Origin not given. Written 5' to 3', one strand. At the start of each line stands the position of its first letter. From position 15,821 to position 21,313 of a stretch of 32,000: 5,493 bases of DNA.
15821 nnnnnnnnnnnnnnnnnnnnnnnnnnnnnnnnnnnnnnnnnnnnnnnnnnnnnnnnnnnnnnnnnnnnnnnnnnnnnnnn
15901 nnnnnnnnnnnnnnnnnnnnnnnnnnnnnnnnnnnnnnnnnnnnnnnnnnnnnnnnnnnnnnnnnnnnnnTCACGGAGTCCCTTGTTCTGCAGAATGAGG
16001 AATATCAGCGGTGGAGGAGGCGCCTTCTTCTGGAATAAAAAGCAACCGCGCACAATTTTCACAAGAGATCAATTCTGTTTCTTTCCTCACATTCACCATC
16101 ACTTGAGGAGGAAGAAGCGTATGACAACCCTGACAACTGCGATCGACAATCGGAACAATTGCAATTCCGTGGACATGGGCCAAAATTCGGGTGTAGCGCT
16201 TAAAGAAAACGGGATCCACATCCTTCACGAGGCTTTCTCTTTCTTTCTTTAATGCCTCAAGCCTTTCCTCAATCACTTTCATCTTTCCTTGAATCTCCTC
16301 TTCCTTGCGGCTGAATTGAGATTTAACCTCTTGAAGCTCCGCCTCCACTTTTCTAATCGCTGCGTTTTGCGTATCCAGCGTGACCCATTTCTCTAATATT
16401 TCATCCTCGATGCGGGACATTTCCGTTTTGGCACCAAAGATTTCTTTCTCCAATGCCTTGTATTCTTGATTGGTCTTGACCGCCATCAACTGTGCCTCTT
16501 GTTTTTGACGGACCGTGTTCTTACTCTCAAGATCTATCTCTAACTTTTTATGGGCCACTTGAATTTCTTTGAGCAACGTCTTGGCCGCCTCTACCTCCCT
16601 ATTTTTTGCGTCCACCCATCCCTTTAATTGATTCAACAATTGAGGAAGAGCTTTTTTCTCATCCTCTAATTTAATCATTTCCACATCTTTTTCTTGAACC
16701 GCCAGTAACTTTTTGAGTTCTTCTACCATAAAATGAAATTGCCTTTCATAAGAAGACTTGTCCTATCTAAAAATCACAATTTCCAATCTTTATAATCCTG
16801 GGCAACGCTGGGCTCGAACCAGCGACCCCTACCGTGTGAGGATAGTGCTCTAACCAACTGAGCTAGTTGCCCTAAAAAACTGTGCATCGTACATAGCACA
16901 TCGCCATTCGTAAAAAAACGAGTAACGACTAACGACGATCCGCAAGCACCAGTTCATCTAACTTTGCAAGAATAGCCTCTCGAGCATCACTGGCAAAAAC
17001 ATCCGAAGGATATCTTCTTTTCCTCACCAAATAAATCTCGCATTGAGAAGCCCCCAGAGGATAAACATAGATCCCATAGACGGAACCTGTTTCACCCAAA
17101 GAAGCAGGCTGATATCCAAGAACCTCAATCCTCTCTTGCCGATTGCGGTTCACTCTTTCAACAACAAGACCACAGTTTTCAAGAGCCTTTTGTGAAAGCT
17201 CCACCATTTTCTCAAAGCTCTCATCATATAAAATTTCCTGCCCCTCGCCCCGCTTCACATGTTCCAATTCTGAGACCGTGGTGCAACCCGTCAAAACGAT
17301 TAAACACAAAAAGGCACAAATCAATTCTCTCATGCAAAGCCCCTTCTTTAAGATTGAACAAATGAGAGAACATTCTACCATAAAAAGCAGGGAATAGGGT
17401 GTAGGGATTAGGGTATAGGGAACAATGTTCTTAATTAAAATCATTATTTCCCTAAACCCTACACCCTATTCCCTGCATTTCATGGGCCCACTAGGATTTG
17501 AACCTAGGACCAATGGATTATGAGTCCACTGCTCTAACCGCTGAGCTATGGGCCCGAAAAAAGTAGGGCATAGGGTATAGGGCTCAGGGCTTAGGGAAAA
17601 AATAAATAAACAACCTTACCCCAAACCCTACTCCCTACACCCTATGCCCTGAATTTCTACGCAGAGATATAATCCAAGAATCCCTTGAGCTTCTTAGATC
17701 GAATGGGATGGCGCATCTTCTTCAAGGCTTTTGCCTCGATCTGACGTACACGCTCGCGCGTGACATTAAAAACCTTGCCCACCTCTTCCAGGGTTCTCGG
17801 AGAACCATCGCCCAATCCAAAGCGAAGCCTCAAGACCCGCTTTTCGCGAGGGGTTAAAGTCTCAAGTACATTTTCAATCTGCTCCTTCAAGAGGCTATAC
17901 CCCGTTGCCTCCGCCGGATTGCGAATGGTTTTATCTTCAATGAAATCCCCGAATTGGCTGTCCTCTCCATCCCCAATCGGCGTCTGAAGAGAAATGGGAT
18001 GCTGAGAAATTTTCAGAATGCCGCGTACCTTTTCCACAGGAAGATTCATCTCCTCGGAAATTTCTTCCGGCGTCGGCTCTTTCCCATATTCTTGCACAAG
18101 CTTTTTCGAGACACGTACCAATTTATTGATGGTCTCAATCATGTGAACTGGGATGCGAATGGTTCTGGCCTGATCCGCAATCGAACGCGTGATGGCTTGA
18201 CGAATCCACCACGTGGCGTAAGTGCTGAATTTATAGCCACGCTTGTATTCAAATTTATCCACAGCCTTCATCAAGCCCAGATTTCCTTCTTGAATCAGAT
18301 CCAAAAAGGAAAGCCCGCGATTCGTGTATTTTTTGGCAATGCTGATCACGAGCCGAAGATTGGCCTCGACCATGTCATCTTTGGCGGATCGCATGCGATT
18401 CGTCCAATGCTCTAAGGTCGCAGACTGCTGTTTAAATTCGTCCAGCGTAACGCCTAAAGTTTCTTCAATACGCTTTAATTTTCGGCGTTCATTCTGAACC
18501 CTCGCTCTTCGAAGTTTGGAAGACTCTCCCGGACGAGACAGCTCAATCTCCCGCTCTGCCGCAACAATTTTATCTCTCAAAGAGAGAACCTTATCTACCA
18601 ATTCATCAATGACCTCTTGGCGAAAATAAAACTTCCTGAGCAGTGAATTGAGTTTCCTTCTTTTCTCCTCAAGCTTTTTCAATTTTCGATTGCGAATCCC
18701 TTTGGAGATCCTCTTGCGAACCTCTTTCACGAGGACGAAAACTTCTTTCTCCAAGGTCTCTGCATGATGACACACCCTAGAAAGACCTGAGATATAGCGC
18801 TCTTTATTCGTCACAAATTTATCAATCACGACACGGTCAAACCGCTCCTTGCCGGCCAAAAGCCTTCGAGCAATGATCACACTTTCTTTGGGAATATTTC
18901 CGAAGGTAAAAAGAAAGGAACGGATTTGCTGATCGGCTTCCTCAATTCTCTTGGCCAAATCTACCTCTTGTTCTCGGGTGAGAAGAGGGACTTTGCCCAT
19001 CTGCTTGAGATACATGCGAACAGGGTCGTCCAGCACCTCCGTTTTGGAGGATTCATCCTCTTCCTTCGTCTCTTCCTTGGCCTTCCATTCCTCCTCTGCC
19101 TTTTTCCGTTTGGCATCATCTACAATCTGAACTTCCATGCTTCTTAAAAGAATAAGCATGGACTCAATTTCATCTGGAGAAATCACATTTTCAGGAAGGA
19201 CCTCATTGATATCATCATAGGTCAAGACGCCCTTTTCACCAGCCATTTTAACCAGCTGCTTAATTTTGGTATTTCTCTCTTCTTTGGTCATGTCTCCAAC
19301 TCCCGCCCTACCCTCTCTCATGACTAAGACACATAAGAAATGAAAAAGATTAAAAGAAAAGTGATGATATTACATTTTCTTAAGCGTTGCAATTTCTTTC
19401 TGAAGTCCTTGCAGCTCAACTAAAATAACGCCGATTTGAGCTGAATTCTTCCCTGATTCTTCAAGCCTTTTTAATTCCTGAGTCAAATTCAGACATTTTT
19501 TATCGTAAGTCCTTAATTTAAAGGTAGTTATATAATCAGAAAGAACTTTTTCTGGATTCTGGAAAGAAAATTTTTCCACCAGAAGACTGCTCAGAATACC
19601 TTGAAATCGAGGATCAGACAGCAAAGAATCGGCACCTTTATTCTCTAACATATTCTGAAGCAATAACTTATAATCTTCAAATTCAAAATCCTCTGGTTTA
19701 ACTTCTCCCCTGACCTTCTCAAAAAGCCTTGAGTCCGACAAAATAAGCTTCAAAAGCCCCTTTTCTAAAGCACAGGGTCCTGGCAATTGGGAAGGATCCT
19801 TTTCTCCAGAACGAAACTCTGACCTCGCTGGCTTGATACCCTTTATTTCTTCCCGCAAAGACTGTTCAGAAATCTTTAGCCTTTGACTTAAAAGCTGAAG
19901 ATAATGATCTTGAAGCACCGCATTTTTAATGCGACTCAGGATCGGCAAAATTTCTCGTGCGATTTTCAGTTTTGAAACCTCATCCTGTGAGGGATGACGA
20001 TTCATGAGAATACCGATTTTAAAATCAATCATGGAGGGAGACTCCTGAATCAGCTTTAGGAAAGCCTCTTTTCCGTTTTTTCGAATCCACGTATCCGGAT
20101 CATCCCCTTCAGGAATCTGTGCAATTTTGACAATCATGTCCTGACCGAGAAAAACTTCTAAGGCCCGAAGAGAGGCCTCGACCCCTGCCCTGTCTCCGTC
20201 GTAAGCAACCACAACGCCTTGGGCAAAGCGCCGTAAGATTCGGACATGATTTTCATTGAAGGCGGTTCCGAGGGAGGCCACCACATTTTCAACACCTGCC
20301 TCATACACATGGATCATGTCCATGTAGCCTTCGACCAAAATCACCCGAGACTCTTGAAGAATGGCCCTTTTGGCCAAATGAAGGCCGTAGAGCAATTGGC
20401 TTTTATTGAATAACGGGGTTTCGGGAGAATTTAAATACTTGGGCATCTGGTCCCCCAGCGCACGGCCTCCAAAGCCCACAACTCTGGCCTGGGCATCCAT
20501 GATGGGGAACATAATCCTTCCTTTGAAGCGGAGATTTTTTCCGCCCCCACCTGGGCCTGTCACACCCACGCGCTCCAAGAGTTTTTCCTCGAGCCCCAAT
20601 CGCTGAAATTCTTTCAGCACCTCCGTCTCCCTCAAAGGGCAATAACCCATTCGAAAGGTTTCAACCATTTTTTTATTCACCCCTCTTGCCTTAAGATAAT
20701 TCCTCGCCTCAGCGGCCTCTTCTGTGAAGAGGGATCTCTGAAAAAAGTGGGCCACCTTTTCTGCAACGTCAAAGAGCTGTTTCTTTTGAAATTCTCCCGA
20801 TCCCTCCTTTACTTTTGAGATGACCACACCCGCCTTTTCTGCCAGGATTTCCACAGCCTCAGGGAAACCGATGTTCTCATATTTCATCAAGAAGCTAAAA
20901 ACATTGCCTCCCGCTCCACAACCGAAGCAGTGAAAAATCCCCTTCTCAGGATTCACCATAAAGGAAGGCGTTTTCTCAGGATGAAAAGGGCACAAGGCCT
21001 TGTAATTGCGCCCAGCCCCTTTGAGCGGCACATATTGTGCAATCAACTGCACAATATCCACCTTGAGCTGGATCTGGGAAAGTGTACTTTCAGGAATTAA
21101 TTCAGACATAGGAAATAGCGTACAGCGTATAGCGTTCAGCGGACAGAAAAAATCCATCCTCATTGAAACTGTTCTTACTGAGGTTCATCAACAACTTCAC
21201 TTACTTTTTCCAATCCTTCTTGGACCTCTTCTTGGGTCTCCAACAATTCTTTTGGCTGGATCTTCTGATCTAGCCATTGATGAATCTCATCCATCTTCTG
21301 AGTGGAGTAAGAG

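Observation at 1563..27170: Nearly every intergenic spacer is a hairpin built from degenerate tandem heptanucleotides (STRR-like architecture)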

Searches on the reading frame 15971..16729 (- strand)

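Call 11: search_protein_families(library=pfam, proteins=[window:15971-16729:-])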
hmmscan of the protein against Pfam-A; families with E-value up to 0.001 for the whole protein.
window:15971-16729:- (252 aa): 2 families
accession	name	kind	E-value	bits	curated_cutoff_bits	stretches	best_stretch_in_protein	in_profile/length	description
PF02591.20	Zn_ribbon_9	-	1.7e-09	38.1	29.1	1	198-230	1-33/33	C4-type zinc ribbon domain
PF24481.2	CT398_CC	-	3.1e-09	37.4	27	1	11-185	1-178/180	CT398-like coiled coil hairpin domain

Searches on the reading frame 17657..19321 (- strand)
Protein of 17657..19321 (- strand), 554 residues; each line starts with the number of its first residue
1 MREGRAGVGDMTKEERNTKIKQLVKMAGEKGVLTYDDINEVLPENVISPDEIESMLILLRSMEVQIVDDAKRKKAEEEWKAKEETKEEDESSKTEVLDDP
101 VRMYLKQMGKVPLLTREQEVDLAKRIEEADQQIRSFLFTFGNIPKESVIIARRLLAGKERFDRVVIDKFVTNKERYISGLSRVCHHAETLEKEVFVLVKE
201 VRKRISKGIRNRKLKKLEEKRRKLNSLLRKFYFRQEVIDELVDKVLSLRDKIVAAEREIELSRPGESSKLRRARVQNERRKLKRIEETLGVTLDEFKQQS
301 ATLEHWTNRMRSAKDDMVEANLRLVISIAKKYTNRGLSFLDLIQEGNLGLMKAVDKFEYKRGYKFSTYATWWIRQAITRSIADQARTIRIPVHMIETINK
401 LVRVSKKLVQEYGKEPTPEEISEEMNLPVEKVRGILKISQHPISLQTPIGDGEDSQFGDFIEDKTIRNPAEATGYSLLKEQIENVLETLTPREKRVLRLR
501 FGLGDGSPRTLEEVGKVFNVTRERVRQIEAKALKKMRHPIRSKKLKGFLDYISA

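Call 11: search_protein_families(library=pfam, proteins=[window:17657-19321:-])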
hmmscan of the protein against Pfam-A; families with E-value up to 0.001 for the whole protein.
window:17657-19321:- (554 aa): 6 families
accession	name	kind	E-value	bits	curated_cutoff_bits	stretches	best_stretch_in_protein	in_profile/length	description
PF04539.22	Sigma70_r3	-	5.2e-28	97.4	25.3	1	396-472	1-77/78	Sigma-70 region 3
PF04542.20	Sigma70_r2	-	5.3e-24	84.3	24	1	317-387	1-71/71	Sigma-70 region 2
PF04545.22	Sigma70_r4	-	1.8e-23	82.3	24.1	1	485-538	1-50/50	Sigma-70, region 4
PF03979.19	Sigma70_r1_1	-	9.4e-17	61.2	22.5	1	15-91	2-77/81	Sigma-70 factor, region 1.1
PF00140.25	Sigma70_r1_2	-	1.2e-16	60.8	22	1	99-131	1-33/34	Sigma-70 factor, region 1.2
PF08281.18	Sigma70_r4_2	-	0.00074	19.6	25.7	0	480-535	2-53/54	Sigma-70, region 4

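Call 55: find_homologous_proteins(query=window:17657-19321:-, max_evalue=1e-100)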
Query window:17657-19321:- (554 aa): 7984 proteins with E <= 1e-100 among 8000 candidates; the best 120 are listed.
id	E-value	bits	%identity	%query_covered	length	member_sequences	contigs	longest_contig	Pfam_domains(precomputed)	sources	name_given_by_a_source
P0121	0.0e+0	1158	100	98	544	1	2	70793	PF04545.23,PF00140.26,PF03979.20,PF04542.21,PF04539.23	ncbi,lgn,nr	ncbi:MAG: RNA polymerase sigma factor RpoD [Chlamydiae bacterium]|nr:RNA polymerase sigma factor Rpo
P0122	5.9e-289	977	83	98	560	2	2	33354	PF04545.23,PF00140.26,PF03979.20,PF04542.21,PF04539.23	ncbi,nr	ncbi:MAG: RNA polymerase sigma factor RpoD [Chlamydiae bacterium]|nr:RNA polymerase sigma factor Rpo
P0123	2.3e-279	945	79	98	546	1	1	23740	PF04545.23,PF00140.26,PF03979.20,PF04542.21,PF04539.23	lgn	-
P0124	5.4e-279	944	80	98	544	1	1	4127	PF04545.23,PF00140.26,PF03979.20,PF04542.21,PF04539.23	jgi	jgi:RNA polymerase primary sigma factor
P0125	6.5e-278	941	79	98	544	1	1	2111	PF04545.23,PF00140.26,PF03979.20,PF04542.21,PF04539.23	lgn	-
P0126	1.3e-275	933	79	97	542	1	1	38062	PF04545.23,PF00140.26,PF03979.20,PF04542.21,PF04539.23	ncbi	-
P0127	1.5e-275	933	80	98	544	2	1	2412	PF04545.23,PF00140.26,PF03979.20,PF04542.21,PF04539.23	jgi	jgi:RNA polymerase primary sigma factor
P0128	2.4e-233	794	80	81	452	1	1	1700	PF04545.23,PF00140.26,PF04542.21,PF04539.23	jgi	jgi:RNA polymerase primary sigma factor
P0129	5.6e-232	789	68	98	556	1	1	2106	PF04545.23,PF00140.26,PF03979.20,PF04542.21,PF04539.23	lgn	-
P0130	4.8e-227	773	67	98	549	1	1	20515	PF04545.23,PF00140.26,PF03979.20,PF04542.21,PF04539.23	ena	-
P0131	2.6e-221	754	66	98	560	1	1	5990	PF04545.23,PF00140.26,PF03979.20,PF04542.21,PF04539.23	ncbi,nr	ncbi:MAG: RNA polymerase sigma factor RpoD [Candidatus Theseobacter exili]|nr:RNA polymerase sigma f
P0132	4.7e-218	743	66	98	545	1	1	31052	PF04545.23,PF00140.26,PF03979.20,PF04542.21,PF04539.23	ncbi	ncbi:RNA polymerase sigma factor RpoD [Chlamydiota bacterium]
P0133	2.4e-211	721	63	97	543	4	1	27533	PF04545.23,PF00140.26,PF03979.20,PF04542.21,PF04539.23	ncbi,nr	ncbi:MAG: RNA polymerase sigma factor RpoD [Candidatus Aureabacteria bacterium]|nr:RNA polymerase si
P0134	6.7e-210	716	62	97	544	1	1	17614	PF04545.23,PF00140.26,PF03979.20,PF04542.21,PF04539.23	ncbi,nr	ncbi:MAG: RNA polymerase sigma factor RpoD [bacterium]|nr:RNA polymerase sigma factor RpoD [bacteriu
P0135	4.6e-205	700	62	97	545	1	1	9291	PF04545.23,PF00140.26,PF03979.20,PF04542.21,PF04539.23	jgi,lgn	-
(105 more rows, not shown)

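Call 56: find_encoding_contigs(protein=P0122, flank=10000, max_places=3)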
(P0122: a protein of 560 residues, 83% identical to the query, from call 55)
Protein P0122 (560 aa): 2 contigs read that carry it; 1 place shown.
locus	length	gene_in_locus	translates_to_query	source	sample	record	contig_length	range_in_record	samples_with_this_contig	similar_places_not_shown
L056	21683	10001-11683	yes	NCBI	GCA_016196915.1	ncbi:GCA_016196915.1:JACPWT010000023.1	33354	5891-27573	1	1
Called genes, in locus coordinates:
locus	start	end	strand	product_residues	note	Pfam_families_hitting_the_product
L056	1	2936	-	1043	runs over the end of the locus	PF00633:HHH (faint), PF12836:HHH_3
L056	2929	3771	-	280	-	PF07963:N_methyl (weak)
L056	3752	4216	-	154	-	-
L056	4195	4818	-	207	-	PF07963:N_methyl, PF12019:GspH (weak)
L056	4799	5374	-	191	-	PF08334:T2SSG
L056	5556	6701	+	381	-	PF00226:DnaJ, PF01556:DnaJ_C, PF00684:DnaJ_CXXCXGXG, PF27439:DnaJ_C_2 (weak)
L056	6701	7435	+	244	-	PF20260:PUA_4, PF04452:Methyltrans_RNA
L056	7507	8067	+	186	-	PF02674:Colicin_V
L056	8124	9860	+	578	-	PF01807:Zn_ribbon_DnaG, PF08275:DNAG_N, PF01751:Toprim, PF13155:Toprim_2, PF13362:Toprim_3 (faint), PF13662:Toprim_4, PF10410:DnaB_bind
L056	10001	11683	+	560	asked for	PF03979:Sigma70_r1_1, PF00140:Sigma70_r1_2, PF04542:Sigma70_r2, PF04539:Sigma70_r3, PF04545:Sigma70_r4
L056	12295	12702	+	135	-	-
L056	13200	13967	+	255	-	PF24481:CT398_CC, PF02591:Zn_ribbon_9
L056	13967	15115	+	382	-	PF01571:GCV_T, PF08669:GCV_T_C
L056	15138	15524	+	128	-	PF01597:GCV_H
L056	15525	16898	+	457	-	PF02347:GDC-P, PF00155:Aminotran_1_2 (faint), PF00266:Aminotran_5 (weak)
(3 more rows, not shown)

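Call 57: find_encoding_contigs(protein=P0121, flank=10000, max_places=6)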
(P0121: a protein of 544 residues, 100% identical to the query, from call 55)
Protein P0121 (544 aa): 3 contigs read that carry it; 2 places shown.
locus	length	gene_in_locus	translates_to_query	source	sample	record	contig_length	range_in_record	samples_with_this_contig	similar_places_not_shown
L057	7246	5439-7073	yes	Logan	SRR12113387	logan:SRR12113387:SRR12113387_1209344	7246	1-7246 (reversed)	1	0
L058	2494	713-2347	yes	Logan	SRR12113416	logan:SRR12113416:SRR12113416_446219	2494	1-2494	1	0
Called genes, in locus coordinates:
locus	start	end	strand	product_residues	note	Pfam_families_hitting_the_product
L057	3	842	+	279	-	?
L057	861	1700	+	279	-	PF20260:PUA_4, PF04452:Methyltrans_RNA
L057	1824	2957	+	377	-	PF13173:AAA_14, PF13635:DUF4143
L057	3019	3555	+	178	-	PF02674:Colicin_V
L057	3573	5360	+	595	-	PF01807:Zn_ribbon_DnaG, PF08275:DNAG_N, PF01751:Toprim, PF13155:Toprim_2, PF13662:Toprim_4, PF10410:DnaB_bind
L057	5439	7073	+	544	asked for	PF03979:Sigma70_r1_1, PF00140:Sigma70_r1_2, PF04542:Sigma70_r2, PF04539:Sigma70_r3, PF04545:Sigma70_r4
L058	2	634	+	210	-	?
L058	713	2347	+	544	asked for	PF03979:Sigma70_r1_1, PF00140:Sigma70_r1_2, PF04542:Sigma70_r2, PF04539:Sigma70_r3, PF04545:Sigma70_r4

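Call 70: find_encoding_contigs(protein=P0123, flank=10000, max_places=2)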
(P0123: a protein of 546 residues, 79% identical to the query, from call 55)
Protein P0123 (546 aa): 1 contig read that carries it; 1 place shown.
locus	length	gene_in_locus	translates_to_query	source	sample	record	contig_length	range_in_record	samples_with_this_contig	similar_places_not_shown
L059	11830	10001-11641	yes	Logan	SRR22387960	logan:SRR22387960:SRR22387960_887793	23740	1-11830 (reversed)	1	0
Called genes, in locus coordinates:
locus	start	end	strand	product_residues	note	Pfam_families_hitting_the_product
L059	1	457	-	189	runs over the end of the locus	PF01661:Macro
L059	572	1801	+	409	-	PF02812:ELFV_dehydrog_N, PF00208:ELFV_dehydrog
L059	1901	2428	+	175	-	PF00027:cNMP_binding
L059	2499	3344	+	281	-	PF00667:FAD_binding_1 (faint), PF00175:NAD_binding_1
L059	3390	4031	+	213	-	PF04307:YdjM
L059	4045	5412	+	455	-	PF03972:MmgE_PrpD_N, PF19305:MmgE_PrpD_C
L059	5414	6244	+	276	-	PF13714:PEP_mutase, PF00463:ICL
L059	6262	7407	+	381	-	PF00285:Citrate_synt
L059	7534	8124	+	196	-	PF02674:Colicin_V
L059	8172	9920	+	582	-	PF01807:Zn_ribbon_DnaG, PF08275:DNAG_N, PF01751:Toprim, PF13155:Toprim_2, PF13362:Toprim_3 (weak), PF13662:Toprim_4, PF10410:DnaB_bind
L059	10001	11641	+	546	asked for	PF03979:Sigma70_r1_1, PF00140:Sigma70_r1_2, PF04542:Sigma70_r2, PF04539:Sigma70_r3, PF04545:Sigma70_r4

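Call 99: find_encoding_contigs(protein=P0126, flank=3000, max_places=2)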
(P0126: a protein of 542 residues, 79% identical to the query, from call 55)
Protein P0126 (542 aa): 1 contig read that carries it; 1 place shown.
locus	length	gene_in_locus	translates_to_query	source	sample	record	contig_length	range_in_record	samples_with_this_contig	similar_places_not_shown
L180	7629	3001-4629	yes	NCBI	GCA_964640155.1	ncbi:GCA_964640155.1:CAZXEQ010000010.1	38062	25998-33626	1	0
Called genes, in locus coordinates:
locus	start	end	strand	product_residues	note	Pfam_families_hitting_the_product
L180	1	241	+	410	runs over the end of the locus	PF00654:Voltage_CLC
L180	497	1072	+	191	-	PF02674:Colicin_V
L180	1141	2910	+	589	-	PF01807:Zn_ribbon_DnaG, PF08275:DNAG_N, PF01751:Toprim, PF13155:Toprim_2, PF13362:Toprim_3, PF13662:Toprim_4, PF10410:DnaB_bind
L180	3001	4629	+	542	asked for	PF03979:Sigma70_r1_1, PF00140:Sigma70_r1_2, PF04542:Sigma70_r2, PF04539:Sigma70_r3, PF04545:Sigma70_r4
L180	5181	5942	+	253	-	PF24481:CT398_CC, PF02591:Zn_ribbon_9 (weak)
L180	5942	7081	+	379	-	PF01571:GCV_T, PF08669:GCV_T_C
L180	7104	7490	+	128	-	PF01597:GCV_H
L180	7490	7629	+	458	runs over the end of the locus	PF02347:GDC-P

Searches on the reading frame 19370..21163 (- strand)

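Call 11: search_protein_families(library=pfam, proteins=[window:19370-21163:-])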
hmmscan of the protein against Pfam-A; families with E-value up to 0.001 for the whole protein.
window:19370-21163:- (597 aa): 7 families
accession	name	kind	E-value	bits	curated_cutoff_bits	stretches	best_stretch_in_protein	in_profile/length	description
PF01807.25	Zn_ribbon_DnaG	-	1.6e-36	124.5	24.9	1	24-117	2-95/98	CHC2 zinc finger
PF08275.17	DNAG_N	-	2.1e-36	125.3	26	1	140-265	1-128/128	DNA primase catalytic core, N-terminal domain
PF13155.12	Toprim_2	-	1.2e-19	70.9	22.1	1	275-358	1-86/88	Toprim-like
PF13662.12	Toprim_4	-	5.1e-17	62.3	25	1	273-346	2-82/85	Toprim domain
PF10410.14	DnaB_bind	-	4e-12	46.7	20.6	1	379-434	1-56/56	DnaB-helicase binding domain of primase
PF01751.28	Toprim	-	2.4e-11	44.1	23.1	1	274-339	2-81/96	Toprim domain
PF13362.12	Toprim_3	-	0.00021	22.1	27.2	1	274-366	2-95/95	Toprim domain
